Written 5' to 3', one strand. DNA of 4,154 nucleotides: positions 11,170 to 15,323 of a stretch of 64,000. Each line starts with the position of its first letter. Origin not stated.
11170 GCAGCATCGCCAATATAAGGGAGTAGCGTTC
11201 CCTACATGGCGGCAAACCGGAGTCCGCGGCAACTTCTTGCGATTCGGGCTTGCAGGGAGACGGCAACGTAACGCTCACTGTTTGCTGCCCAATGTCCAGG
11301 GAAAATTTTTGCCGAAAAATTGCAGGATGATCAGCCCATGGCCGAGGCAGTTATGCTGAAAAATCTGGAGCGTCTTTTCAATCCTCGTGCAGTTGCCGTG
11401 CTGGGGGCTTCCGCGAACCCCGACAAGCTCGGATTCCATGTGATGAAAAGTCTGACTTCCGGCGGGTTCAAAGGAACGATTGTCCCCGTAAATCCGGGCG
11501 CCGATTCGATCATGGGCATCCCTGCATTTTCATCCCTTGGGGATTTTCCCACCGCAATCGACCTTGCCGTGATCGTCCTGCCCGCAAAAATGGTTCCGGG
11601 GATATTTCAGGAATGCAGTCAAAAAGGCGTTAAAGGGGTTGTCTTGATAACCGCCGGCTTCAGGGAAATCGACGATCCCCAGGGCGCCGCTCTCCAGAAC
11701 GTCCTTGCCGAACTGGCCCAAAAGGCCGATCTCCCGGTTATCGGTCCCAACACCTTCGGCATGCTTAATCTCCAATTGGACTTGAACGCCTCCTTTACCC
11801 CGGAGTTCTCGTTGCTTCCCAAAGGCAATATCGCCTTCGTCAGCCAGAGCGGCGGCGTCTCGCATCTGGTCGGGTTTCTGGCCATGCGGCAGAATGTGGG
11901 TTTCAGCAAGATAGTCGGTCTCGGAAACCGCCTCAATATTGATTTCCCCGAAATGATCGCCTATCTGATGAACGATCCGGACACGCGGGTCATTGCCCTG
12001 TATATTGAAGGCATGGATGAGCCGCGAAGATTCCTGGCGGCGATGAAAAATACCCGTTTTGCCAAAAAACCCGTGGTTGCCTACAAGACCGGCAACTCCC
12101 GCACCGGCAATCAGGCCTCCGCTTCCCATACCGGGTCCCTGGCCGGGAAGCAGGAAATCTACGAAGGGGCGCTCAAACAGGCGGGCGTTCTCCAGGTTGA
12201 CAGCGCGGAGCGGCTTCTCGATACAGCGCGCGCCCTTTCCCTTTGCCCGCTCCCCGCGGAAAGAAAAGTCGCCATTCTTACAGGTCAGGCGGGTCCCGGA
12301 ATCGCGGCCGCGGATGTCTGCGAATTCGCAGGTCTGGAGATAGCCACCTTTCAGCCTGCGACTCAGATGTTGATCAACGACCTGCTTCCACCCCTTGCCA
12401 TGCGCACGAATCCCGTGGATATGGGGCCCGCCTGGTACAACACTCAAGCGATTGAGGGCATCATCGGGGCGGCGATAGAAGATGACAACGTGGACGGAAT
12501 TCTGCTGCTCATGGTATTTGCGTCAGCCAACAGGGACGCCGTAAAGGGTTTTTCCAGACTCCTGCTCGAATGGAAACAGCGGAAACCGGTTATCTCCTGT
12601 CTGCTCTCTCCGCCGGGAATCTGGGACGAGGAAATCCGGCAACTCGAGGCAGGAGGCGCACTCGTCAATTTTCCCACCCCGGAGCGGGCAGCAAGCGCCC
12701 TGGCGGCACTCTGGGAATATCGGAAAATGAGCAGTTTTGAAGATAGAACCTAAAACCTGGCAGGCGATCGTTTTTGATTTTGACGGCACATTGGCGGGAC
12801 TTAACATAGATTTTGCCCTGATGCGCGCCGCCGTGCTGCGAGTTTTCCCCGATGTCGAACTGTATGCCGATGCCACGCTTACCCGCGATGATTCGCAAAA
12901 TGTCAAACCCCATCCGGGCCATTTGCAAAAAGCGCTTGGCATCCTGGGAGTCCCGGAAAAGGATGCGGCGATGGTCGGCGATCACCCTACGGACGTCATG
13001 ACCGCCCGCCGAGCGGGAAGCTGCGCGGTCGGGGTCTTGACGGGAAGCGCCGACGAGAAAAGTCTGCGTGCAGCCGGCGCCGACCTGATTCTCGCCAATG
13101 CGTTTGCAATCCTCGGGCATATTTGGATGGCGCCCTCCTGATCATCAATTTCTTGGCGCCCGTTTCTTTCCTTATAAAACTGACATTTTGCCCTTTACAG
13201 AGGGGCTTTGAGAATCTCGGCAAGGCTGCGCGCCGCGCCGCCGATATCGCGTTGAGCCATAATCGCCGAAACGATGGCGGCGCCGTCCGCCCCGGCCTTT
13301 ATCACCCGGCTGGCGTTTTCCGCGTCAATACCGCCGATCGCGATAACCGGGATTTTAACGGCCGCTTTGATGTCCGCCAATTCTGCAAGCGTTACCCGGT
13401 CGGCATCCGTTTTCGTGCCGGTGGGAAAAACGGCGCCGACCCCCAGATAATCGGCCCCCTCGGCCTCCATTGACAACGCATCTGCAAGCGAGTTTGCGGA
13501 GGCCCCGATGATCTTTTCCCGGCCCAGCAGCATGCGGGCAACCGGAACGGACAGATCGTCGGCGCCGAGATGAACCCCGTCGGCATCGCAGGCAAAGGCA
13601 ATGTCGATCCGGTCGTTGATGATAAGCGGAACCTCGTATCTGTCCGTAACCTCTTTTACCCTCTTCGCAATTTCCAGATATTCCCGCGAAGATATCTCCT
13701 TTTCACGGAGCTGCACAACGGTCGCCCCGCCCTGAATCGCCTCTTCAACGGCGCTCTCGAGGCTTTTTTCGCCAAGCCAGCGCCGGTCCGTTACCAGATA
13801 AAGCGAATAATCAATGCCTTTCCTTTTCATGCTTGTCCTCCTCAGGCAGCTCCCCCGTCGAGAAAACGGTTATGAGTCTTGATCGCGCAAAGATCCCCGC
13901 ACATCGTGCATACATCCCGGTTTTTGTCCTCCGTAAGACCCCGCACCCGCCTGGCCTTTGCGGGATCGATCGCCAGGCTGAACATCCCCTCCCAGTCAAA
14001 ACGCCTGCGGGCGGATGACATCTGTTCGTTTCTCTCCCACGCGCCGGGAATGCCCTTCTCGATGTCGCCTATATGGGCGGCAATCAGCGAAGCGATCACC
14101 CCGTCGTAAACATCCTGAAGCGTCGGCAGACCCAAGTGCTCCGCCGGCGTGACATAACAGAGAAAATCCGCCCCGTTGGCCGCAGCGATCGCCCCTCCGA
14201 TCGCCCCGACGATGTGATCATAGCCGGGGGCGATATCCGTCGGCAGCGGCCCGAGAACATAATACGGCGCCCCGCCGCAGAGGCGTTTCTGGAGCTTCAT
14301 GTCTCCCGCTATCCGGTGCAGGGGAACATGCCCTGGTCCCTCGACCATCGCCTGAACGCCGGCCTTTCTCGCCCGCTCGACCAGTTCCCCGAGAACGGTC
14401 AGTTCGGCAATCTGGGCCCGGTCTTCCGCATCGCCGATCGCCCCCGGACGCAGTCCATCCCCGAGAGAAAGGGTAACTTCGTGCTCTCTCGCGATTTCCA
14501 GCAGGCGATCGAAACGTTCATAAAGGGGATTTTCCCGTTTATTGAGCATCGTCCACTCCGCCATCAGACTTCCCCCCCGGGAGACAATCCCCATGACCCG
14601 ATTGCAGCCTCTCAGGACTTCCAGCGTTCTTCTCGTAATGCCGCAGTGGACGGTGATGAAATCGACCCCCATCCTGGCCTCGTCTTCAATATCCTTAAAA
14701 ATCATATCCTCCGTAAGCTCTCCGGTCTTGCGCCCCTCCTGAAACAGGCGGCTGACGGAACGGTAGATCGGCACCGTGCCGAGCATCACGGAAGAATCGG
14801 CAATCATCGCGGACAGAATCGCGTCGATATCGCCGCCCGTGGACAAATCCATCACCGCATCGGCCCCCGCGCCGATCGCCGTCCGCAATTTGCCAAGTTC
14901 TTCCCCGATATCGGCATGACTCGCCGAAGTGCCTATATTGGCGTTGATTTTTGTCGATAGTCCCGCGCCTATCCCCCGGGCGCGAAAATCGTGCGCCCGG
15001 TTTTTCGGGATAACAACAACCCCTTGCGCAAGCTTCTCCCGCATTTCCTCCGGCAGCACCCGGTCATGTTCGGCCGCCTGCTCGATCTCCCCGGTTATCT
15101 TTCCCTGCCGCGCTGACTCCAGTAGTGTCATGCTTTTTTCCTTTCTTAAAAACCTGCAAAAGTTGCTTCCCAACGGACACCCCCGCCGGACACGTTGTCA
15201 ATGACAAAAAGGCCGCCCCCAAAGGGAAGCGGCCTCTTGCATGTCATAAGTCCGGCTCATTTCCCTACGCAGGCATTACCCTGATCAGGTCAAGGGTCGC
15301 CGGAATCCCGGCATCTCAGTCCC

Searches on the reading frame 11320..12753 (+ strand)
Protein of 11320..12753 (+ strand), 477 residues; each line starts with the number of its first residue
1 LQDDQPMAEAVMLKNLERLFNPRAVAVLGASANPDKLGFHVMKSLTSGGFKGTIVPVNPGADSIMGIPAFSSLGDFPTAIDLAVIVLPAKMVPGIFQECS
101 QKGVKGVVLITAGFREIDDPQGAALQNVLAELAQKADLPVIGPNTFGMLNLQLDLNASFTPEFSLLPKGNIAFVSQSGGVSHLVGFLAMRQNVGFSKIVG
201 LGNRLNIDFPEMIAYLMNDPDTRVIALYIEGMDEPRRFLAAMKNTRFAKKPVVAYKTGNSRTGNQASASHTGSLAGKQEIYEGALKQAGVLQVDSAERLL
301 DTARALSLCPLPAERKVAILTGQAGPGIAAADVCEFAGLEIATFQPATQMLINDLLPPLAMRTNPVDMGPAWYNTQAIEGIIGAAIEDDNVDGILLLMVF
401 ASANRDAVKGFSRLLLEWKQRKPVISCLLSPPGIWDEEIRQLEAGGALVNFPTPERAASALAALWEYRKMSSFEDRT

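Call 29: search_protein_families(library=pfam, proteins=[window:11320-12753:+], max_evalue=0.00001)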
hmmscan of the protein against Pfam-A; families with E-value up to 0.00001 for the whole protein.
window:11320-12753:+ (477 aa): 3 families
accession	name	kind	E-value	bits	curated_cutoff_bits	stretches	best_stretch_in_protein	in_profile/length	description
PF13607.11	Succ_CoA_lig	-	4.6e-48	162.9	27.4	1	168-306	1-138/138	Succinyl-CoA ligase like flavodoxin domain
PF13380.12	CoA_binding_2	-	5e-23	82.2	22.8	1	23-148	1-113/116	CoA binding domain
PF02629.25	CoA_binding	-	1.7e-12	48.3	22.3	1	23-113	4-97/97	CoA binding domain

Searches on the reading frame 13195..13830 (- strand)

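Call 29: search_protein_families(library=pfam, proteins=[window:13195-13830:-], max_evalue=0.00001)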
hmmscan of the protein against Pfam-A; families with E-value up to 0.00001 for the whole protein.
window:13195-13830:- (211 aa): 1 family
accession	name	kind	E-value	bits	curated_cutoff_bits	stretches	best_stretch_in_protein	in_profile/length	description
PF02581.23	TMP-TENI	-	1e-66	224.2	27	1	10-190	1-180/180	Thiamine monophosphate synthase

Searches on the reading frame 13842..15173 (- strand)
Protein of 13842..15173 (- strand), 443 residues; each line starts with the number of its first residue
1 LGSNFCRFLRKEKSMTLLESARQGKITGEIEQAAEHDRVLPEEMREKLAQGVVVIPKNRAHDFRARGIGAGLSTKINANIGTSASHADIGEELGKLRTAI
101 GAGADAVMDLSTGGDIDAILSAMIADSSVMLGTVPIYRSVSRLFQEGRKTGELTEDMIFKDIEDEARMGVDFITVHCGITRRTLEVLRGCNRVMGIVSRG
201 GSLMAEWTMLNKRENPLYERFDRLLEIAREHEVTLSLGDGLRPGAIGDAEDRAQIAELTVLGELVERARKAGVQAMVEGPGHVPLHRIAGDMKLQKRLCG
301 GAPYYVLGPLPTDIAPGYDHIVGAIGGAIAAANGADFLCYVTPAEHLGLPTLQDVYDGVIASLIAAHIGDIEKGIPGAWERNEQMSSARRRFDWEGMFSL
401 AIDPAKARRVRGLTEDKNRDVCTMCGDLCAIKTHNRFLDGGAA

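Call 29: search_protein_families(library=pfam, proteins=[window:13842-15173:-], max_evalue=0.00001)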
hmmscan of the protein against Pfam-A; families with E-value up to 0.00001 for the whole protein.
window:13842-15173:- (443 aa): 1 family
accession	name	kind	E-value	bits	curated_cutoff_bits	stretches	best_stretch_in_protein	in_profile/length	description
PF01964.24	ThiC_Rad_SAM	-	2.6e-184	613.3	25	1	16-435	1-419/420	Radical SAM ThiC family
